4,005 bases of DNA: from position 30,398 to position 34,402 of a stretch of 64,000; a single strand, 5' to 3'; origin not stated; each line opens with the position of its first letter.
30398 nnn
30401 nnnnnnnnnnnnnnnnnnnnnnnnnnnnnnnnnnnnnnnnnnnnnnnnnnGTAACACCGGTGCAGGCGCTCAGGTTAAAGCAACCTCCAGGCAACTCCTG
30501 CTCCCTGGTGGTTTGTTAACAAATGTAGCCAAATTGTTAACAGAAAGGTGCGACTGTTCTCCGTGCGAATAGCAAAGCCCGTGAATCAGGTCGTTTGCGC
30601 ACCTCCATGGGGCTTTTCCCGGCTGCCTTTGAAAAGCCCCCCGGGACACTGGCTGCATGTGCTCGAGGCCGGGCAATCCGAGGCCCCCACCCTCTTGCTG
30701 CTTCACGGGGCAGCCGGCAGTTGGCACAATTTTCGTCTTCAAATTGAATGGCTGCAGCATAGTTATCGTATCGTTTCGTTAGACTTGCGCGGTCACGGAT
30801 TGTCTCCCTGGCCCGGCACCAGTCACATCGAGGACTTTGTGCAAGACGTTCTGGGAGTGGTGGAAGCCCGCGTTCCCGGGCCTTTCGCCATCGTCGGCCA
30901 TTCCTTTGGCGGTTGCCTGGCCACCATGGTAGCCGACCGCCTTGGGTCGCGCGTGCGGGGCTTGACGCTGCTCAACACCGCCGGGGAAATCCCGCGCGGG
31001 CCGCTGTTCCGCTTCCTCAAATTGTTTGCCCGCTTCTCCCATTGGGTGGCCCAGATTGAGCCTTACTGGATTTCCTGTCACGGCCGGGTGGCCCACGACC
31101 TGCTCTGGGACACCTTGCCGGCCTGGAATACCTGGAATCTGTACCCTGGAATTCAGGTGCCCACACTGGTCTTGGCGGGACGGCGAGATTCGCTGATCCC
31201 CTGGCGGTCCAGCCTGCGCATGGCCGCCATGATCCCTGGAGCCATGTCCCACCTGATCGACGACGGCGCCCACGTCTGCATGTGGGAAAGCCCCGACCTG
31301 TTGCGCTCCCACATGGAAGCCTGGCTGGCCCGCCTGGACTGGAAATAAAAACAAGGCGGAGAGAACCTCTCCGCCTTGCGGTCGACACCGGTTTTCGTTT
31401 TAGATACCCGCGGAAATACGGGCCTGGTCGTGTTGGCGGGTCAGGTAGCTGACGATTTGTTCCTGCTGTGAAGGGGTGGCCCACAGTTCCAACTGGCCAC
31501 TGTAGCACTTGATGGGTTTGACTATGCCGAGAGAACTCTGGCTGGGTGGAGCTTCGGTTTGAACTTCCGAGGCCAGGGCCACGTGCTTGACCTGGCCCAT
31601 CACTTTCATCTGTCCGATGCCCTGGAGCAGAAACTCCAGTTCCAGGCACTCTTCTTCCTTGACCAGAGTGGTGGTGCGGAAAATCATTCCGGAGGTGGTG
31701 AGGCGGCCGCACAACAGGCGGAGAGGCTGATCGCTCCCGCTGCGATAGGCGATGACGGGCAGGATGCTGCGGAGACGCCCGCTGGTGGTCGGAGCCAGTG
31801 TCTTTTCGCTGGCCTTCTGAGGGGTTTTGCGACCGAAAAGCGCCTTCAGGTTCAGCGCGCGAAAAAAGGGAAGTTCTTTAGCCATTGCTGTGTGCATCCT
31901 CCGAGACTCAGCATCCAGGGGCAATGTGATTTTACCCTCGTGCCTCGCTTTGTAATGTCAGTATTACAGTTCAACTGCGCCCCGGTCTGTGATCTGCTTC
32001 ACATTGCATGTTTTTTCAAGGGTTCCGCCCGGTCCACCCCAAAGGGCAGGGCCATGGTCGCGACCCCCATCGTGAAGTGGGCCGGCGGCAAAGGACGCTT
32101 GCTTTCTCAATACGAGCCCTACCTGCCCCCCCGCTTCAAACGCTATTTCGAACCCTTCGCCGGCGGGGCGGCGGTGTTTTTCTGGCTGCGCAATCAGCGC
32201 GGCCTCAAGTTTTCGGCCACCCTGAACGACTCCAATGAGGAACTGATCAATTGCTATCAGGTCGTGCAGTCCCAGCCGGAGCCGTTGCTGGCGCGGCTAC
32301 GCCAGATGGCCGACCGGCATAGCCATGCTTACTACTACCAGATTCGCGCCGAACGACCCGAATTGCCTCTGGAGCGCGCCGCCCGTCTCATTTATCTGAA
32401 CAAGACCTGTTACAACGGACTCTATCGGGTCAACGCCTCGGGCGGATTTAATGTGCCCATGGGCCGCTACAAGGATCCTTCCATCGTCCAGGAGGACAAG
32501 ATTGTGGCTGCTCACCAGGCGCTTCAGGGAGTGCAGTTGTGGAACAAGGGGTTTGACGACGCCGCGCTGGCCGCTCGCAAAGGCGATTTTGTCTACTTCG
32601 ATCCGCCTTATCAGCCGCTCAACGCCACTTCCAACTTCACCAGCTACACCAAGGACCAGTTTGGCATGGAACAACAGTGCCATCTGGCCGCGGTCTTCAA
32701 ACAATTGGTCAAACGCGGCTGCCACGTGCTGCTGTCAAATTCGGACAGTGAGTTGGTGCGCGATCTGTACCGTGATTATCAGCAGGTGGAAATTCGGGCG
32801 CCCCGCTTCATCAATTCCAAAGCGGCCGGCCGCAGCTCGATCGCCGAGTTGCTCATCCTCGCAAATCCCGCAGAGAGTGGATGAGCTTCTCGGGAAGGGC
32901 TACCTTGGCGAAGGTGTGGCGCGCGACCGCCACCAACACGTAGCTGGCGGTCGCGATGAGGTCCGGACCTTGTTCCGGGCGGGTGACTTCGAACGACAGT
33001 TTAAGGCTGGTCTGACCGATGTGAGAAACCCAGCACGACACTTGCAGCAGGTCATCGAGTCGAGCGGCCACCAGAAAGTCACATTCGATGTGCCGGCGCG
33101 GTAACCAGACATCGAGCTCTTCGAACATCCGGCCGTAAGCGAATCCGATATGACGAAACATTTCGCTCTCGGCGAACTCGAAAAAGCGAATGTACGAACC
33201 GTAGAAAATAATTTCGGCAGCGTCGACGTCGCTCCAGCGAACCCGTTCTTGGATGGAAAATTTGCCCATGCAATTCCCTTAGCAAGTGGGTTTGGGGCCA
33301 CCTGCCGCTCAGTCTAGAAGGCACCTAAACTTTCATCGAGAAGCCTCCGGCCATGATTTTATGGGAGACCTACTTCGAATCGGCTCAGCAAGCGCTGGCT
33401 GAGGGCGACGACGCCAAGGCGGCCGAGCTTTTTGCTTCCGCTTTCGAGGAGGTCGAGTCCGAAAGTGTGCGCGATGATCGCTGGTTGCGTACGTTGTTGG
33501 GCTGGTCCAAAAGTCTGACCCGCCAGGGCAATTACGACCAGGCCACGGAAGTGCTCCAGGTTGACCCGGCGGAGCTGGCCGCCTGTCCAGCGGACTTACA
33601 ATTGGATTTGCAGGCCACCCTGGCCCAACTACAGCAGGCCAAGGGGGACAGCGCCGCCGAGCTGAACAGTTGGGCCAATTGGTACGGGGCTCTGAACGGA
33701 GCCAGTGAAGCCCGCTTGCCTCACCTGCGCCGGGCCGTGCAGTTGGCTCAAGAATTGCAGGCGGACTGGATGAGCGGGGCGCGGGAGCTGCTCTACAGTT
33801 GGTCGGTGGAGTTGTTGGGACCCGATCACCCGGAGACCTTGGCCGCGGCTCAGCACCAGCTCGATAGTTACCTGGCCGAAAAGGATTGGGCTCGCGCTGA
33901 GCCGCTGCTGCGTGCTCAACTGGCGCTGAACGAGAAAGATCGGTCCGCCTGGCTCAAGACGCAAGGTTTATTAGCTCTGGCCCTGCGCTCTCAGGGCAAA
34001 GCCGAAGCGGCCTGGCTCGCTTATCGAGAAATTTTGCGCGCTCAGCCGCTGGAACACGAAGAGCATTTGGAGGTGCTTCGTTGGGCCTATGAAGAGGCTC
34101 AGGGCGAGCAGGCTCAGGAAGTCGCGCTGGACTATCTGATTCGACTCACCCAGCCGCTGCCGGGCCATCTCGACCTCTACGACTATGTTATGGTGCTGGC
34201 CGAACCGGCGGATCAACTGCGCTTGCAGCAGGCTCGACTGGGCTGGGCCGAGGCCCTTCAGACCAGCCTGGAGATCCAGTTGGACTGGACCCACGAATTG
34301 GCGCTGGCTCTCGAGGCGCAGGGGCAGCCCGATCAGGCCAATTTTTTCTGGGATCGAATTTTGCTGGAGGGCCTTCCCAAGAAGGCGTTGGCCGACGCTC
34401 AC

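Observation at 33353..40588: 2411-aa all-TPR giant protein with an acidic Pro/Glu/Val/Ala-rich disordered linker and no catalytic or NTPase domain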

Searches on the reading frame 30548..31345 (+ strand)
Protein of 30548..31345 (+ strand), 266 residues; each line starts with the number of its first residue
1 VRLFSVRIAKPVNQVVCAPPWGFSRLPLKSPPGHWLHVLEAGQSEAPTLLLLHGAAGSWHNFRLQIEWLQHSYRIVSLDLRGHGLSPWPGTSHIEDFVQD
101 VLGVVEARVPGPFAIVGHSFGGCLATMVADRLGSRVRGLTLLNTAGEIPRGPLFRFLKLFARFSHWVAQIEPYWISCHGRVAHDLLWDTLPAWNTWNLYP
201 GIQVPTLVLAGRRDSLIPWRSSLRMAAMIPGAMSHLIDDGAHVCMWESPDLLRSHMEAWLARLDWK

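Call 27: search_protein_families(library=ncbifam, proteins=[window:30548-31345:+], max_evalue=0.001)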
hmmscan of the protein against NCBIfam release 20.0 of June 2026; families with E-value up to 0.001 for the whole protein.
window:30548-31345:+ (266 aa): 31 families (the best 25 are shown)
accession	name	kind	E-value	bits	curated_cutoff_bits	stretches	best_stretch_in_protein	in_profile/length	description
NF051488.1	bifunc_PcaDC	exception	2.3e-27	96.1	390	2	39-150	5-117/375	bifunctional 3-oxoadipate enol-lactonase/4-carboxymuconolactone decarboxylase PcaDC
TIGR02427.1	protocat_pcaD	equivalog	4.3e-27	95.1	255.85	2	37-148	4-116/251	3-oxoadipate enol-lactonase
NF011457.0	PRK14875.1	equivalog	2e-24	86.3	307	1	34-146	120-233/372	acetoin dehydrogenase dihydrolipoyllysine-residue acetyltransferase subunit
TIGR03056.1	bchO_mg_che_rel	equivalog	1.2e-23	83.5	172.55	1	30-145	13-129/278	alpha/beta fold hydrolase BchO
TIGR03611.1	RutD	equivalog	5.3e-18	65.3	238.5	2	40-144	7-113/258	pyrimidine utilization protein D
NF050089.1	i_nPHAscl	equivalog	1.1e-17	64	300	1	43-146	15-119/288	intracellular short-chain-length polyhydroxyalkanoate depolymerase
NF051487.1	bifunc_PcaCD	exception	3.3e-17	62.7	430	2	42-149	168-276/413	bifunctional 4-carboxymuconolactone decarboxylase/3-oxoadipate enol-lactonase PcaCD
TIGR01738.1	bioH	equivalog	2.2e-16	60.2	206.95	1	47-144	5-98/245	pimeloyl-ACP methyl ester esterase BioH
TIGR01250.1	pro_imino_pep_2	subfamily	5.8e-16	58.9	167.65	2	41-149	20-134/288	proline iminopeptidase-family hydrolase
TIGR03695.1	menH_SHCHC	equivalog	8.4e-15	54.9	208.55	1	46-144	2-104/252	2-succinyl-6-hydroxy-2,4-cyclohexadiene-1-carboxylate synthase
NF007954.0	PRK10673.1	equivalog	1.2e-14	54.3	399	1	44-143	15-113/255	esterase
NF045632.1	hydroxlase_HsaD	equivalog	5.4e-11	42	400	1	34-146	22-139/290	4,5:9,10-diseco-3-hydroxy-5,9,17-trioxoandrosta-1(10),2-diene-4-oate hydrolase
NF052610.1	macro_16_ester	equivalog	2.8e-10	40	420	1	42-144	19-127/281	alpha/beta fold macrolide esterase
NF004514.1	PRK05855.1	equivalog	3.5e-10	39.1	455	1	35-123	11-103/578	SDR family oxidoreductase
NF002938.0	PRK03592.1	equivalog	3.8e-10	39.6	241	1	34-144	20-129/298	haloalkane dehalogenase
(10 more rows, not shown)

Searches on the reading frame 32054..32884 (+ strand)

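Call 27: search_protein_families(library=ncbifam, proteins=[window:32054-32884:+], max_evalue=0.001)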
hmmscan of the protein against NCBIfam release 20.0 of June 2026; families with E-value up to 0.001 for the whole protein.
window:32054-32884:+ (276 aa): 2 families
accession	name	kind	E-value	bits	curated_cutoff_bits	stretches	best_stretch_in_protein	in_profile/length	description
TIGR00571.1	dam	subfamily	5.4e-84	282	114.85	1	4-269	2-266/267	Dam family site-specific DNA-(adenine-N6)-methyltransferase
NF008152.0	PRK10904.1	equivalog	8.4e-54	182.8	441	1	6-271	7-269/271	adenine-specific DNA-methyltransferase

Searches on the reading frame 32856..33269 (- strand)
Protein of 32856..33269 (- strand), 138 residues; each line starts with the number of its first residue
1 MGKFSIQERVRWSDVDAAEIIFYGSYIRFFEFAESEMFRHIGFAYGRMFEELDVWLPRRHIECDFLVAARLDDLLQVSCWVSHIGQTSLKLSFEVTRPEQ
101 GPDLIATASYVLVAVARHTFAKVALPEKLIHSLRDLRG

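Call 27: search_protein_families(library=ncbifam, proteins=[window:32856-33269:-], max_evalue=0.001)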
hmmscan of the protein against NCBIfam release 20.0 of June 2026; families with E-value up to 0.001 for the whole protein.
window:32856-33269:- (138 aa): 4 families
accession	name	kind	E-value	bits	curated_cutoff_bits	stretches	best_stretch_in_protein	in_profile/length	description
TIGR02799.1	thio_ybgC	equivalog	4.1e-21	75.6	141.35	1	4-130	1-124/126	tol-pal system-associated acyl-CoA thioesterase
TIGR00051.1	TIGR00051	subfamily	1.5e-19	70.4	68.7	1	9-126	3-117/117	YbgC/FadM family acyl-CoA thioesterase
NF008065.0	PRK10800.1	equivalog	7.7e-18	64.9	185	1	7-131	9-130/134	tol-pal system-associated acyl-CoA thioesterase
NF047424.1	MenI_Staph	exception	3.4e-09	36.7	225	1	9-125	9-122/148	1,4-dihydroxy-2-naphthoyl-CoA hydrolase MenI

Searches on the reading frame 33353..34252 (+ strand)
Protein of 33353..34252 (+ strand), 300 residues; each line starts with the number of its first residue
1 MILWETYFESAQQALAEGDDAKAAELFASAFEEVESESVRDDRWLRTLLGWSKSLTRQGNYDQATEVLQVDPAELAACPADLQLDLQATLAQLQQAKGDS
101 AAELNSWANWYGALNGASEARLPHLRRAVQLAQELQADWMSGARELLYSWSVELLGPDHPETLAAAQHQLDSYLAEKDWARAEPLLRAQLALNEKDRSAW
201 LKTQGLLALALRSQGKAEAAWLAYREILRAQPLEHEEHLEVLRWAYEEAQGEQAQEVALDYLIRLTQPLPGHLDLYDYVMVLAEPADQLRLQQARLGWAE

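Call 6: search_protein_families(library=pfam, proteins=[window:33353-34252:+], max_evalue=10)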
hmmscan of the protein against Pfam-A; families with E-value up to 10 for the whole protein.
window:33353-34252:+ (300 aa): 8 families
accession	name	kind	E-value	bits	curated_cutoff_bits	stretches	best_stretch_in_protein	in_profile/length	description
PF13428.12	TPR_14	-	0.0001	23.1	23.5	3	168-201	6-39/44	Tetratricopeptide repeat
PF13176.12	TPR_7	-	0.0029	18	27.9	1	173-197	9-33/36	Tetratricopeptide repeat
PF13424.12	TPR_12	-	0.0079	16.8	30.1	3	152-191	34-73/77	Tetratricopeptide repeat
PF11207.13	DUF2989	-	0.022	15.1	23.8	1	167-222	143-198/201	Protein of unknown function (DUF2989)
PF08590.15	DUF1771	-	0.055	14.2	28.7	1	5-29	16-40/64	Domain of unknown function (DUF1771)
PF13374.12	TPR_10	-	0.36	11.4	27.5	0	153-161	34-42/42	Tetratricopeptide repeat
PF24575.1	TPR_Slam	-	0.53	11.2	35.2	1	165-256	14-102/104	Surface lipoprotein assembly modifier, N-terminal TPR repeats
PF07719.23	TPR_2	-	0.58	10.9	27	0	5-31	2-28/34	Tetratricopeptide repeat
